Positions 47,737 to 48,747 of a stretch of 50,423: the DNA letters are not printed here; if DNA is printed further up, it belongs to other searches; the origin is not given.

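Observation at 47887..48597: Phosphatidylcholine synthase (Pcs)-like gene in an archaeal genome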

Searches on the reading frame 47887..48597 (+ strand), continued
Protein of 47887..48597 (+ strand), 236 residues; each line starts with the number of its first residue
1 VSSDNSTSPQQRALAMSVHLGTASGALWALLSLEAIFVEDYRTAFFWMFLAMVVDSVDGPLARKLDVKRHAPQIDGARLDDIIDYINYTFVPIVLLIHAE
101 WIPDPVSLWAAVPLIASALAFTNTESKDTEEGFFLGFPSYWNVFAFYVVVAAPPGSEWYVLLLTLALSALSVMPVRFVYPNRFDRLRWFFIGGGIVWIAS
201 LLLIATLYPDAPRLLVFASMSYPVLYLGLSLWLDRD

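Call 38: search_protein_families(library=ncbifam, proteins=[L122:574-1299:+, L123:586-1302:+, L124:595-1359:+, P0017, P0019, P0024, P0009, P0015, P0084, P0111], max_evalue=0.00001)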
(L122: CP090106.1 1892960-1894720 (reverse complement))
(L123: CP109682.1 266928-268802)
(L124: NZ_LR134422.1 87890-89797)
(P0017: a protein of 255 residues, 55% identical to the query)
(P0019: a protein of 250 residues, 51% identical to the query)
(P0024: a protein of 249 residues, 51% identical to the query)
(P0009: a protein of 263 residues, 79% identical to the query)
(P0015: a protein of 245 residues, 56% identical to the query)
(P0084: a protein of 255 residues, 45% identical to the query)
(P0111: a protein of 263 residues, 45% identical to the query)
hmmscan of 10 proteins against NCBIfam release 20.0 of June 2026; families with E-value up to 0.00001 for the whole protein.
L122:574-1299:+ (241 aa): 8 families
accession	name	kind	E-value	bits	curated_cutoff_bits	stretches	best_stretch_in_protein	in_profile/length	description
NF045884.1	PhCholSynAgro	equivalog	2.3e-131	436.8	350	1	7-240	1-234/235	phosphatidylcholine synthase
NF045888.1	PhCholSynBrdy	equivalog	1.9e-71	240.3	400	1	12-234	16-238/243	phosphatidylcholine synthase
NF045887.1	PhCholSynPs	equivalog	3.4e-52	177.4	300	1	10-225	6-221/235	phosphatidylcholine synthase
NF045886.1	PhCholSynLeg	equivalog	3e-43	148.2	440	1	12-207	12-211/250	phosphatidylcholine synthase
NF045885.1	PhCholSynBorr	equivalog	5.7e-39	134.3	400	1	14-226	7-219/234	phosphatidylcholine synthase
TIGR00473.1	pssA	equivalog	1.3e-10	41.6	107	1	24-176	2-152/153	CDP-diacylglycerol--serine O-phosphatidyltransferase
NF038087.1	arch_ser_synth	exception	3.5e-08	33.3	240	1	29-209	17-200/216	archaetidylserine synthase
TIGR04217.1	archae_ser_T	exception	3.9e-07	30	200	1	23-233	14-219/221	archaetidylserine synthase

L123:586-1302:+ (238 aa): 9 families
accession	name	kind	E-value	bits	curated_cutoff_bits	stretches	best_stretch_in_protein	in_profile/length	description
NF045887.1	PhCholSynPs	equivalog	1.9e-133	443.3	300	1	5-238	2-235/235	phosphatidylcholine synthase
NF045884.1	PhCholSynAgro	equivalog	1.7e-53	182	350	1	9-222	4-216/235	phosphatidylcholine synthase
NF045888.1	PhCholSynBrdy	equivalog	1.4e-50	172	400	1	7-206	12-211/243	phosphatidylcholine synthase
NF045885.1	PhCholSynBorr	equivalog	5.7e-42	144.2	400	1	7-204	1-198/234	phosphatidylcholine synthase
NF045886.1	PhCholSynLeg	equivalog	2.3e-39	135.5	440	1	7-231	8-239/250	phosphatidylcholine synthase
TIGR00473.1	pssA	equivalog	4.9e-09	36.5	107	1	23-175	2-152/153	CDP-diacylglycerol--serine O-phosphatidyltransferase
NF038087.1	arch_ser_synth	exception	5.9e-09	35.9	240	1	27-177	16-171/216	archaetidylserine synthase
TIGR04217.1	archae_ser_T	exception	1.5e-08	34.7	200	1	21-197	13-188/221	archaetidylserine synthase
NF040950.1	archin_ph_syn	equivalog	5.1e-07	29.7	180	1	19-117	27-124/191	archaetidylinositol phosphate synthase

L124:595-1359:+ (254 aa): 8 families
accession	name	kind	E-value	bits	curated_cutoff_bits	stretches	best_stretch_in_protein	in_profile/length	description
NF045886.1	PhCholSynLeg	equivalog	5.2e-142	471.7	440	1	1-249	1-249/250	phosphatidylcholine synthase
NF045885.1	PhCholSynBorr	equivalog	8.7e-51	173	400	1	11-242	4-230/234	phosphatidylcholine synthase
NF045884.1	PhCholSynAgro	equivalog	3.6e-40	138.4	350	1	15-237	9-225/235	phosphatidylcholine synthase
NF045888.1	PhCholSynBrdy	equivalog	8.2e-40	136.8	400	1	11-188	15-191/243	phosphatidylcholine synthase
NF045887.1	PhCholSynPs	equivalog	2.5e-34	118.9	300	1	13-241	9-230/235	phosphatidylcholine synthase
TIGR00473.1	pssA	equivalog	1.1e-08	35.3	107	1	23-177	1-152/153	CDP-diacylglycerol--serine O-phosphatidyltransferase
NF038087.1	arch_ser_synth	exception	1.2e-07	31.6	240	1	27-188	15-180/216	archaetidylserine synthase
NF040950.1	archin_ph_syn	equivalog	3.7e-07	30.2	180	1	21-156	28-159/191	archaetidylinositol phosphate synthase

P0017 (255 aa): 9 families
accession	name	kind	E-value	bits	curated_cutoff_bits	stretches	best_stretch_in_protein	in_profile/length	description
NF045887.1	PhCholSynPs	equivalog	1.2e-41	142.9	300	1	6-231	4-227/235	phosphatidylcholine synthase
NF045886.1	PhCholSynLeg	equivalog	2.4e-41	141.9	440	1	7-233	9-240/250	phosphatidylcholine synthase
NF045884.1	PhCholSynAgro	equivalog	5.8e-37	127.9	350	1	10-227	6-220/235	phosphatidylcholine synthase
NF045885.1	PhCholSynBorr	equivalog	2.3e-35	122.5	400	1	9-236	4-231/234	phosphatidylcholine synthase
NF045888.1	PhCholSynBrdy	equivalog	2.4e-31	109.1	400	1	6-220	12-224/243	phosphatidylcholine synthase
NF038087.1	arch_ser_synth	exception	1.9e-10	40.8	240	1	22-195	12-185/216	archaetidylserine synthase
TIGR04217.1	archae_ser_T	exception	3.1e-10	40.2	200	1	19-179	12-169/221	archaetidylserine synthase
TIGR00473.1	pssA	equivalog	4.4e-08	33.4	107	1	21-176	1-152/153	CDP-diacylglycerol--serine O-phosphatidyltransferase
NF038086.1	anchor_synt_A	exception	6.4e-06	26.1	200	0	20-171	13-168/222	protein sorting system archaetidylserine synthase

P0019 (250 aa): 8 families
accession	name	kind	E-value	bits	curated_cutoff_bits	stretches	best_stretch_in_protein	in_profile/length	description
NF045887.1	PhCholSynPs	equivalog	1.9e-40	138.9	300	1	18-238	9-227/235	phosphatidylcholine synthase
NF045886.1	PhCholSynLeg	equivalog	3.3e-39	134.9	440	1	16-242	11-242/250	phosphatidylcholine synthase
NF045884.1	PhCholSynAgro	equivalog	2.1e-33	116.2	350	1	21-233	10-219/235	phosphatidylcholine synthase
NF045885.1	PhCholSynBorr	equivalog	3.5e-33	115.4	400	1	20-243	8-231/234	phosphatidylcholine synthase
NF045888.1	PhCholSynBrdy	equivalog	2.2e-31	109.2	400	1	8-236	7-232/243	phosphatidylcholine synthase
TIGR04217.1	archae_ser_T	exception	4.1e-08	33.3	200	1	28-206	14-189/221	archaetidylserine synthase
NF038087.1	arch_ser_synth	exception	7.1e-08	32.3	240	1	35-184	18-170/216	archaetidylserine synthase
TIGR00473.1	pssA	equivalog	1.5e-07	31.7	107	1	47-183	20-152/153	CDP-diacylglycerol--serine O-phosphatidyltransferase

P0024 (249 aa): 7 families
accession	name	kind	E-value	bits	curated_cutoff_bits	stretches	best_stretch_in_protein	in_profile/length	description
NF045886.1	PhCholSynLeg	equivalog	3.3e-42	144.8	440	1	16-241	11-241/250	phosphatidylcholine synthase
NF045887.1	PhCholSynPs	equivalog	6.3e-39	133.9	300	1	18-238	9-227/235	phosphatidylcholine synthase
NF045885.1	PhCholSynBorr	equivalog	7.5e-34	117.6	400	1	19-244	7-232/234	phosphatidylcholine synthase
NF045884.1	PhCholSynAgro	equivalog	2.4e-30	106.2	350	1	18-234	7-220/235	phosphatidylcholine synthase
NF045888.1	PhCholSynBrdy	equivalog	3.3e-29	102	400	1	14-236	13-232/243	phosphatidylcholine synthase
NF038087.1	arch_ser_synth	exception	2.6e-07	30.5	240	1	32-209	15-191/216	archaetidylserine synthase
TIGR04217.1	archae_ser_T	exception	7.3e-06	25.9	200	1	28-207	14-188/221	archaetidylserine synthase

P0009 (263 aa): 8 families
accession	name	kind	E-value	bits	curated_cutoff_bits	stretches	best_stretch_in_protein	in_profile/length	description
NF045886.1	PhCholSynLeg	equivalog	2.4e-45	155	440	1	29-253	9-238/250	phosphatidylcholine synthase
NF045887.1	PhCholSynPs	equivalog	8.7e-41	140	300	1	30-254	6-228/235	phosphatidylcholine synthase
NF045884.1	PhCholSynAgro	equivalog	2.8e-38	132.2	350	1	33-248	7-219/235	phosphatidylcholine synthase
NF045888.1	PhCholSynBrdy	equivalog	5.4e-38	130.8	400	1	27-247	11-228/243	phosphatidylcholine synthase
NF045885.1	PhCholSynBorr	equivalog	5.6e-37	127.8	400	1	35-226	8-197/234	phosphatidylcholine synthase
NF038087.1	arch_ser_synth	exception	2.7e-10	40.3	240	1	50-225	18-192/216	archaetidylserine synthase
TIGR00473.1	pssA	equivalog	7.3e-09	35.9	107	1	51-198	9-152/153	CDP-diacylglycerol--serine O-phosphatidyltransferase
TIGR04217.1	archae_ser_T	exception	7.4e-07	29.1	200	1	41-212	12-179/221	archaetidylserine synthase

P0015 (245 aa): 5 families
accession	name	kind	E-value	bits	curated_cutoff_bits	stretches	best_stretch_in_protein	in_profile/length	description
NF045886.1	PhCholSynLeg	equivalog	3.4e-42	144.7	440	1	17-237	13-238/250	phosphatidylcholine synthase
NF045887.1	PhCholSynPs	equivalog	1.3e-41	142.7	300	1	16-238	8-228/235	phosphatidylcholine synthase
NF045888.1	PhCholSynBrdy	equivalog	9.1e-35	120.2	400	1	1-207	1-205/243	phosphatidylcholine synthase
NF045884.1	PhCholSynAgro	equivalog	3.5e-34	118.7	350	1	14-222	4-210/235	phosphatidylcholine synthase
NF045885.1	PhCholSynBorr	equivalog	4.4e-33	115.1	400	1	20-196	9-183/234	phosphatidylcholine synthase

P0084 (255 aa): 8 families
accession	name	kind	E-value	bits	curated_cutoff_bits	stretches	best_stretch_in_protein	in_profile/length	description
NF045886.1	PhCholSynLeg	equivalog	2.4e-44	151.8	440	1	9-245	5-241/250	phosphatidylcholine synthase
NF045887.1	PhCholSynPs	equivalog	3.5e-41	141.3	300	1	16-240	8-228/235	phosphatidylcholine synthase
NF045885.1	PhCholSynBorr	equivalog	7.6e-40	137.2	400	1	18-250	7-234/234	phosphatidylcholine synthase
NF045884.1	PhCholSynAgro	equivalog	5.3e-33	114.9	350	1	17-228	7-211/235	phosphatidylcholine synthase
NF045888.1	PhCholSynBrdy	equivalog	2.5e-32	112.2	400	1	1-211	1-210/243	phosphatidylcholine synthase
TIGR00473.1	pssA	equivalog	9.8e-09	35.5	107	1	29-182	3-152/153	CDP-diacylglycerol--serine O-phosphatidyltransferase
TIGR04217.1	archae_ser_T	exception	1.4e-08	34.8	200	1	27-210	14-192/221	archaetidylserine synthase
NF038087.1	arch_ser_synth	exception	7.9e-08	32.2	240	1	34-206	18-189/216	archaetidylserine synthase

P0111 (263 aa): 7 families
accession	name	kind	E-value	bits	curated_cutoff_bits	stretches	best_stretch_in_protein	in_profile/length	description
NF045886.1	PhCholSynLeg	equivalog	6.2e-38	130.8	440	1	14-242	12-242/250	phosphatidylcholine synthase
NF045887.1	PhCholSynPs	equivalog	4.6e-37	127.8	300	1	15-238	9-227/235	phosphatidylcholine synthase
NF045885.1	PhCholSynBorr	equivalog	1.6e-32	113.2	400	1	16-245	7-233/234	phosphatidylcholine synthase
NF045888.1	PhCholSynBrdy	equivalog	2.3e-30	105.8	400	1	11-225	13-226/243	phosphatidylcholine synthase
NF045884.1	PhCholSynAgro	equivalog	2.2e-25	89.9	350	1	17-226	9-216/235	phosphatidylcholine synthase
TIGR04217.1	archae_ser_T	exception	1.4e-07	31.6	200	1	23-207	12-191/221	archaetidylserine synthase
TIGR00473.1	pssA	equivalog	1.8e-06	28.1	107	1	27-172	3-144/153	CDP-diacylglycerol--serine O-phosphatidyltransferase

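Call 62: predict_structure(alignment_id=A3)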
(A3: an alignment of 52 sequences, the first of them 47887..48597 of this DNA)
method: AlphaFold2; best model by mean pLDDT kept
length: 236 residues; sequences in the alignment: 52
mean_pLDDT: 92.3   pTM: 0.88
mean pLDDT of the five models: 92.3, 92.0, 91.9, 91.0, 90.7
residues with pLDDT >= 90: 189; 70-90: 37; 50-70: 8; < 50: 2
segments of 3 or more residues with pLDDT < 50: none
pLDDT, mean of each block of 10 residues (from residue 1): 69 96 98 98 97 92 93 93 96 98 98 96 74 80 97 96 96 89 86 94 96 97 94 90
secondary structure, 60 per line:
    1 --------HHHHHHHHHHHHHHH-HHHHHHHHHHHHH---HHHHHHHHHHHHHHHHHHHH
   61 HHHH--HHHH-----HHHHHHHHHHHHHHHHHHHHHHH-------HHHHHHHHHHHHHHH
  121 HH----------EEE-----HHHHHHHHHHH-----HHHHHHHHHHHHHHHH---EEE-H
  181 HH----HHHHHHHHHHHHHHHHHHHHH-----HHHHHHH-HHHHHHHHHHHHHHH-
elements in order: H9-23 H25-37 H41-64 H67-70 H76-98 H106-122 E133-135 H141-151 H157-172 E176-178 H187-207 H213-219 H221-235

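Call 65: fold_search(model_id=the predicted structure, library=pdb)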
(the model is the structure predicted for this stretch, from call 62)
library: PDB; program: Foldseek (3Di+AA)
matches with E <= 10: 123; with E <= 0.001: 4
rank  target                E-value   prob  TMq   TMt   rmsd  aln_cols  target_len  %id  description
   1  7pow_A                4.8e-06  1.00  0.59  0.67   6.1       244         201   18  Crystal structure of phosphatidyl serine synthase (PSS) in transition state. (released 2021-12-08)
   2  7b1k_A                2.3e-05  1.00  0.56  0.64   6.1       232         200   19  Crystal structure of phosphatidyl serine synthase (PSS) in the closed conformation with bound citrate. (released 2021-12-08)
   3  7b1k_B                2.8e-05  1.00  0.57  0.65   6.1       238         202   17  Crystal structure of phosphatidyl serine synthase (PSS) in the closed conformation with bound citrate. (released 2021-12-08)
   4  7pow_B                4.3e-05  1.00  0.58  0.66   6.2       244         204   17  Crystal structure of phosphatidyl serine synthase (PSS) in transition state. (released 2021-12-08)
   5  4mnd                  2.0e-01  0.96  0.36  0.23   6.7       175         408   15  Crystal structure of Archaeoglobus fulgidus IPCT-DIPPS bifunctional membrane protein (released 2014-07-02)
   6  6h53_A                3.7e-01  0.97  0.42  0.50   6.2       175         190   16  Crystal structure of Mycobacterium tuberculosis phosphatidylinositol phosphate synthase (PgsA1) in apo form (released 2019-05-15)
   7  5d92_A                4.8e-01  0.82  0.38  0.28   6.1       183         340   18  Structure of a phosphatidylinositolphosphate (PIP) synthase from Renibacterium Salmoninarum (released 2015-11-04)
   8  5d92_B                5.3e-01  0.90  0.42  0.31   5.6       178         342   18  Structure of a phosphatidylinositolphosphate (PIP) synthase from Renibacterium Salmoninarum (released 2015-11-04)
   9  6h59_A                7.5e-01  0.90  0.42  0.49   6.1       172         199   17  Crystal structure of Mycobacterium tuberculosis phosphatidylinositol phosphate synthase (PgsA1) with CDP-DAG bound (released 2019-05-15)
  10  4o6m_B                7.5e-01  0.38  0.29  0.23  11.6       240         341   14  Structure of AF2299, a CDP-alcohol phosphotransferase (CMP-bound) (released 2014-05-14)
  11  9hfk_A                7.9e-01  0.21  0.26  0.24  16.5       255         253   15  Cryo-EM structure of the freshwater actinorhodopsin, Rhodoluna lacicola (RlActR) (released 2026-03-18)
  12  2olt_A                8.6e-01  0.25  0.26  0.28  18.5       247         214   12  Crystal structure of a phou-like protein (so_3770) from shewanella oneidensis mr-1 at 2.00 A resolution (released 2007-02-06)
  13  4o6m_A                9.0e-01  0.41  0.31  0.25  11.7       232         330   16  Structure of AF2299, a CDP-alcohol phosphotransferase (CMP-bound) (released 2014-05-14)
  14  6h53_B                9.4e-01  0.87  0.43  0.51   6.3       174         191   14  Crystal structure of Mycobacterium tuberculosis phosphatidylinositol phosphate synthase (PgsA1) in apo form (released 2019-05-15)
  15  7jh5_A                9.4e-01  0.11  0.18  0.16  24.0       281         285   10  Co-LOCKR: de novo designed protein switch (released 2020-09-02)
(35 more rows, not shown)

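Call 73: find_encoding_contigs(protein=P0015, flank=6000, max_places=2)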
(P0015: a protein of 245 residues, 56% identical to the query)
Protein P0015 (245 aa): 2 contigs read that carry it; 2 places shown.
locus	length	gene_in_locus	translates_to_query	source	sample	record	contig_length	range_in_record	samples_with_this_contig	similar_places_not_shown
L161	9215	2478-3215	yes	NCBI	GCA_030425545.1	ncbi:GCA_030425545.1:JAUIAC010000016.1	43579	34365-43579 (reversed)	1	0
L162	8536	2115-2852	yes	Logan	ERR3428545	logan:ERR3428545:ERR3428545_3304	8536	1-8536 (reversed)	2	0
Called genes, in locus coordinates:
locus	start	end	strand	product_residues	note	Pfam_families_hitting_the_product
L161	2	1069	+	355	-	?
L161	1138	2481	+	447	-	-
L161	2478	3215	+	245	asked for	-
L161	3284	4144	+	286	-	-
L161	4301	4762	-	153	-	-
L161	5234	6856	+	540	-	-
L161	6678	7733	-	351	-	PF07167:PhaC_N, PF00561:Abhydrolase_1, PF12146:Hydrolase_4 (faint)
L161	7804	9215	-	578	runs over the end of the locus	PF00501:AMP-binding, PF23562:AMP-binding_C_3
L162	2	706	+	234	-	?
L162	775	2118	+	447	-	-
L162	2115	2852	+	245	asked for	-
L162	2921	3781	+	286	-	-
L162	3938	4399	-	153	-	-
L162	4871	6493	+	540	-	-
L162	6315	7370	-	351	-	PF07167:PhaC_N, PF00561:Abhydrolase_1, PF12146:Hydrolase_4 (faint)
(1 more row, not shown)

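Call 95: search_protein_families(library=pfam, proteins=[L161:1138-2481:+, L161:3284-4144:+, L017:78-1952:+, L017:2762-3610:-, L025:2515-4005:+, L015:2188-3126:+, L015:5288-6742:-], max_evalue=0.001)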
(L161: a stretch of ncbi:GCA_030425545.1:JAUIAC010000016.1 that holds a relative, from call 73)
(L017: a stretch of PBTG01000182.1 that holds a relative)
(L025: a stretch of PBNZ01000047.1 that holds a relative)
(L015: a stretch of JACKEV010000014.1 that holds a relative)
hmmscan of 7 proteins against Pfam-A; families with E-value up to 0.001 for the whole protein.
L161:1138-2481:+ (447 aa): 0 families

L161:3284-4144:+ (286 aa): 0 families

L017:78-1952:+ (624 aa): 0 families

L017:2762-3610:- (282 aa): 0 families

L025:2515-4005:+ (496 aa): 1 family
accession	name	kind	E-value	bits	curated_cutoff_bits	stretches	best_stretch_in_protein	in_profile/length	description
PF00474.23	SSF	-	1.7e-27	96.8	22.8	1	35-431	3-402/406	Sodium:solute symporter family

L015:2188-3126:+ (312 aa): 0 families

L015:5288-6742:- (484 aa): 0 families

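Call 97: search_solved_structures(query=L025:2515-4005:+, max_evalue=0.001)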
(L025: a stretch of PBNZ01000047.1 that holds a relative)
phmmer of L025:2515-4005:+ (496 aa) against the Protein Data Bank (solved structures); distinct sequences matched with E-value up to 0.001: 7.
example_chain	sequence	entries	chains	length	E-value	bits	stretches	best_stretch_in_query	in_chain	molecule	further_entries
9rws_A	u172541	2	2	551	3.5e-120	405.3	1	3-487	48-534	Solute carrier family 5 (High affinity choline transporter), member 7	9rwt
8j74_A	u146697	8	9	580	1.5e-97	330.6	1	17-484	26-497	High affinity choline transporter 1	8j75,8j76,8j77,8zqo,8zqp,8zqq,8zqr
9bfi_A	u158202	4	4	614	1.8e-97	330.3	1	17-484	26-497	High affinity choline transporter 1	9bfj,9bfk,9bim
2xq2_A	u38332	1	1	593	3.5e-10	42.5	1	4-442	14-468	SODIUM/GLUCOSE COTRANSPORTER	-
5nv9_A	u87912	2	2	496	1.9e-08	36.8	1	38-436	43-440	Putative sodium:solute symporter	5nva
2xq2_B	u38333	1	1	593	1.2e-07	34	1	71-442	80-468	SODIUM/GLUCOSE COTRANSPORTER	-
3dh4_A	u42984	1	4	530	5.6e-07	31.9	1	41-442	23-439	Sodium/glucose cotransporter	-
